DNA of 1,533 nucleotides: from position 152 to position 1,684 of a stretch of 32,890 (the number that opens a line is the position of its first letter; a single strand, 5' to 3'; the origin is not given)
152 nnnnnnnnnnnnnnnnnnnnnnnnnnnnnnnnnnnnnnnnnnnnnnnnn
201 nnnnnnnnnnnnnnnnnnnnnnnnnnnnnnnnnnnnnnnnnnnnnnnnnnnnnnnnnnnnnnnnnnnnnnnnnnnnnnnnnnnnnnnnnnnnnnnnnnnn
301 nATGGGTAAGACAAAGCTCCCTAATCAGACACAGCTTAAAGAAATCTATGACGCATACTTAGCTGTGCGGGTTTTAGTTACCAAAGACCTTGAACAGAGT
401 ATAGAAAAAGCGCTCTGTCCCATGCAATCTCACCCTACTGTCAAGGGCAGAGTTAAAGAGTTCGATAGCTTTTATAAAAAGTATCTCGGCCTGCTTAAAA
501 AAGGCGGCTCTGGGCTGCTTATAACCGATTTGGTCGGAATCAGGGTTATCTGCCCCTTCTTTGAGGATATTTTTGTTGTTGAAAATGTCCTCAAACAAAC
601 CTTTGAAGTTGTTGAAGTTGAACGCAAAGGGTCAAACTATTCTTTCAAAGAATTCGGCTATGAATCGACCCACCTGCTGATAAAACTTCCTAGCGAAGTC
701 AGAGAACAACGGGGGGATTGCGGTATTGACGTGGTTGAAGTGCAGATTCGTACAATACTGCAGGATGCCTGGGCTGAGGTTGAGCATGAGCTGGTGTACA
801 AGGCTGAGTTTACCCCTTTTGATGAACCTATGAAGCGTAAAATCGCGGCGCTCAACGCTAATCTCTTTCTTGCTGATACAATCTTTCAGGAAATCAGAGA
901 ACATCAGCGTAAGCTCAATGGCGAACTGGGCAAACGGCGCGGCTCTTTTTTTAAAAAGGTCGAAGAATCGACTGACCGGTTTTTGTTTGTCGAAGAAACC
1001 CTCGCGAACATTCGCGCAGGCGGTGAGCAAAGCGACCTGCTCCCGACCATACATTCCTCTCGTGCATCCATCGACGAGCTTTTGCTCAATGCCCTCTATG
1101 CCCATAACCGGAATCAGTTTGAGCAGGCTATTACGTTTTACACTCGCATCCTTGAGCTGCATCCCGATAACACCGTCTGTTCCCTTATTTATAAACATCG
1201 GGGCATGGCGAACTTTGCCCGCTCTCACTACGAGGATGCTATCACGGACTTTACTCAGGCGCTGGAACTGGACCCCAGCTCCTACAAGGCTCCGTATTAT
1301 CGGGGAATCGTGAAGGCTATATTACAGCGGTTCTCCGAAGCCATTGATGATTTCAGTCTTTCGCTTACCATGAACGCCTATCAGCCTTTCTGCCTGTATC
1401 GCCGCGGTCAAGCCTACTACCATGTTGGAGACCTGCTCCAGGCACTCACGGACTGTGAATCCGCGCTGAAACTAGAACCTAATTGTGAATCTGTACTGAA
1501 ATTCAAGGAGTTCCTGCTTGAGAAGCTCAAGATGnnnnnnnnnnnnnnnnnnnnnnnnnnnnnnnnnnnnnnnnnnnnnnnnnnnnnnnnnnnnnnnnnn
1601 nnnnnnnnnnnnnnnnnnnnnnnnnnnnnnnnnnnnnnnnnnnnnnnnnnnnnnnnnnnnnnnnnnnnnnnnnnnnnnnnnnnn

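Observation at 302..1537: A small alarmone synthetase domain fused to C-terminal TPR repeats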

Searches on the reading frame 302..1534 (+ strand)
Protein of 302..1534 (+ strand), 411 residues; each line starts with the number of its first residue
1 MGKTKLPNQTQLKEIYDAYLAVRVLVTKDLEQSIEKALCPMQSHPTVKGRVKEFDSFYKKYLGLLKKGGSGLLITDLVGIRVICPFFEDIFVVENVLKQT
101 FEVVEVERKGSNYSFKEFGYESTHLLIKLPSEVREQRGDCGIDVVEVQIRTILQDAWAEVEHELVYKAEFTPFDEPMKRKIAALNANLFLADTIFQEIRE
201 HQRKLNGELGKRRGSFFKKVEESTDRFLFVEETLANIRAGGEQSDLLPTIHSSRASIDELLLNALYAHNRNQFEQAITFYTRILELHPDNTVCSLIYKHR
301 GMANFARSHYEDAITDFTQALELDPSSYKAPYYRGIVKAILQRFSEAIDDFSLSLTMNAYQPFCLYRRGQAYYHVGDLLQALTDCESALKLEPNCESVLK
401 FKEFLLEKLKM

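Call 4: search_protein_families(library=pfam, proteins=[window:302-1534:+], max_evalue=1)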
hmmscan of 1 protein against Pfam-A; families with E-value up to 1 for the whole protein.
window:302-1534:+ (411 aa): 27 families (the best 25 are shown)
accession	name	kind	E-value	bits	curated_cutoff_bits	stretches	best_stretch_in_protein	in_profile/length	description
PF00515.34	TPR_1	-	9.7e-25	85.8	27.8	3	364-395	3-34/34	Tetratricopeptide repeat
PF04607.23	RelA_SpoT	-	5.5e-21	75.4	27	1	49-168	1-110/113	Region found in RelA / SpoT proteins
PF07719.23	TPR_2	-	6.3e-21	73.2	27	3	363-395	2-34/34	Tetratricopeptide repeat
PF13371.12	TPR_9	-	2.4e-10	40.7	35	2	265-327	4-62/73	Tetratricopeptide repeat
PF13181.12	TPR_8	-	1.5e-09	37.7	25.7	2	365-395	4-34/34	Tetratricopeptide repeat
PF13432.12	TPR_16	-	1.3e-08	35.5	32.7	1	301-360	4-63/65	Tetratricopeptide repeat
PF13414.12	TPR_11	-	1.3e-08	34.8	26.8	1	305-337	5-37/42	TPR repeat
PF13428.12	TPR_14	-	2e-08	34.5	23.5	2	364-400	3-39/44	Tetratricopeptide repeat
PF13424.12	TPR_12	-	9.5e-08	32.6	30.1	1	264-324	10-75/77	Tetratricopeptide repeat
PF13174.12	TPR_6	-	3.1e-06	27.9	26.3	1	268-289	12-32/33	Tetratricopeptide repeat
PF25575.1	TPR_BSK1_C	-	3.7e-06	27.3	42.2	1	267-332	52-115/118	Serine/threonine-protein kinase BSK1-like, TPR repeats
PF01239.28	PPTA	-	2.5e-05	24.2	29.5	0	273-290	1-18/32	Protein prenyltransferase alpha subunit repeat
PF14559.12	TPR_19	-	5.8e-05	23.8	25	0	306-332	3-29/68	Tetratricopeptide repeat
PF10516.15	SHNi-TPR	-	0.0002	21.3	21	1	305-323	12-30/38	SHNi-TPR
PF13431.12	TPR_17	-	0.00081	19.9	24.4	0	317-348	2-33/34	Tetratricopeptide repeat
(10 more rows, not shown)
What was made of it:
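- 446..805 (+): RelA/SpoT nucleotidyltransferase (synthetase) core, aa 49-168. It includes Asp76 (nt 527-529) and Glu146 (nt 737-739). Pfam PF04607, E=5.5e-21 (call 4).
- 1070..1486 (+): Four tetratricopeptide repeats: TPR1 aa 257-290, TPR2 294-327, TPR3 328-361, TPR4 362-395. Pfam TPR_1, TPR_2 and related models (call 4).
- Checked: It also finds TPR_1 and TPR_2 (E=1e-24 and 6e-21, three scored stretches each) plus many overlapping TPR models across aa 254-407 (call 4).
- The Pfam domain passes its cutoff nearly three-fold (call 4).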

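Call 5: search_protein_families(library=ncbifam, proteins=[window:302-1534:+], max_evalue=1)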
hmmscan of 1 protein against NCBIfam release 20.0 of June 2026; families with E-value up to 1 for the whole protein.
window:302-1534:+ (411 aa): 21 families
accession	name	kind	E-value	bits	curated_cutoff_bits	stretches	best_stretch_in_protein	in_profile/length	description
NF053588.1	GTPPhKinYjbM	equivalog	3.7e-18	66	320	1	47-201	40-191/201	GTP diphosphokinase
NF040959.1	MamA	equivalog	3.6e-13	49.4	200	2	274-400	54-177/204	magnetosome protein MamA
TIGR02917.1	PEP_TPR_lipo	equivalog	2.4e-11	42.3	312.2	1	255-397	191-330/899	XrtA/PEP-CTERM system TPR-repeat protein PrsT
TIGR00990.1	3a0801s09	subfamily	1.3e-09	37.3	757.25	1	264-394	301-431/615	mitochondrial import receptor subunit TOM70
TIGR02552.1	LcrH_SycD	equivalog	5.5e-08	32.6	104.8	1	300-396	24-120/136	SycD/LcrH family type III secretion system chaperone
NF047371.1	FlcA_CTERM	equivalog_domain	5.5e-07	28.4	300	1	213-383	353-528/646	periplasmic flagellar collar protein FlcA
NF008391.2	PRK11189.1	equivalog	2.1e-06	27.4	250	1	313-392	84-163/297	lipoprotein NlpI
TIGR02521.1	type_IV_pilW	equivalog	5.3e-06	26.1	154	1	299-359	36-96/234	type IV pilus biogenesis/stability protein PilW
TIGR02795.1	tol_pal_ybgF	equivalog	1.4e-05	25.7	90.1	1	268-331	13-76/119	tol-pal system protein YbgF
TIGR00691.1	spoT_relA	subfamily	3.7e-05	22.3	499.2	1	28-159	189-307/687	RelA/SpoT family protein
NF047507.1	TPR_BatC_Lepto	exception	3.8e-05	23.3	175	1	300-407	30-141/214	TPR repeat-containing protein BatC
NF002725.1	PRK02603.1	equivalog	5.1e-05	23.3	143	1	264-330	42-108/173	photosystem I assembly protein Ycf3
NF033762.1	social_mot_Tgl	equivalog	6e-05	22.5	225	1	264-395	38-169/252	social motility TPR repeat lipoprotein Tgl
TIGR03302.1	OM_YfiO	subfamily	0.00059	19.4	81.4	1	254-332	30-108/239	outer membrane protein assembly factor BamD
NF011886.0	PRK15359.1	equivalog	0.00074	19.3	146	1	299-392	29-122/144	type III secretion system chaperone protein SscB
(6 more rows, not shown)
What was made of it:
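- On RelQ (SAS1): The NCBIfam YjbM equivalog scores 66 bits against a cutoff of 320 (call 5).
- Closest known: Long RSH enzymes. Different: The TIGR00691 score is 22 bits against a cutoff of 499 (call 5).
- The NCBIfam equivalog scores are far below their cutoffs (YjbM 66 bits against 320; call 5).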

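Call 6: search_protein_families(library=padloc, proteins=[window:302-1534:+], max_evalue=1)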
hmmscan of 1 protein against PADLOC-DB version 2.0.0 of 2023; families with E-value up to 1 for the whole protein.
window:302-1534:+ (411 aa): 1 family
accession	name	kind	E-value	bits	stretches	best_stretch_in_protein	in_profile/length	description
PDLC04999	PDC-S33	-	3.5e-11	41.1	1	13-158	34-175/349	-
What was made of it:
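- On PADLOC candidate defence gene PDC-S33: This is the shared synthetase core (call 6).
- A weak PADLOC hit to the candidate defence model PDC-S33 (E=3.5e-11, 41 bits, covering only the synthetase core at aa 13-158; call 6).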
